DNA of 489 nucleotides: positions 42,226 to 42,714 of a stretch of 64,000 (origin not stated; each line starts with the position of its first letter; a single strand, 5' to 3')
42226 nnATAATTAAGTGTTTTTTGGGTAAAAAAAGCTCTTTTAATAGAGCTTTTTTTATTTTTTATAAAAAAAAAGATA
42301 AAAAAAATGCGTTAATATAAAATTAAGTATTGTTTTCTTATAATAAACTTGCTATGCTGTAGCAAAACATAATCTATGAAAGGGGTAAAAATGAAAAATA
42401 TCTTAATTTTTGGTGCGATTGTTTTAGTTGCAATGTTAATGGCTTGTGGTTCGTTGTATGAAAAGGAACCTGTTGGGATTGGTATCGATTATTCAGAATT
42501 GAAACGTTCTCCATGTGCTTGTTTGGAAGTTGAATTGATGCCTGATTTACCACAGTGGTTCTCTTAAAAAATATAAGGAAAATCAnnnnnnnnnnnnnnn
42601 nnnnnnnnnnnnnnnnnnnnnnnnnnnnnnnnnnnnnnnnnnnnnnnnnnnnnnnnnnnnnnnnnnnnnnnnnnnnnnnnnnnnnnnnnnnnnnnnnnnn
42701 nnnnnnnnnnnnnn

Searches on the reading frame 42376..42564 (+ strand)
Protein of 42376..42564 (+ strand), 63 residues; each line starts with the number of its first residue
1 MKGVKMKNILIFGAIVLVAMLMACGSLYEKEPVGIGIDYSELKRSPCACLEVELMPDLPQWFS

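Call 8: search_protein_families(library=pfam, proteins=[window:42376-42564:+], max_evalue=0.01)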
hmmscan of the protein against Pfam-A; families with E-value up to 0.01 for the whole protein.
window:42376-42564:+ (63 aa): 0 families
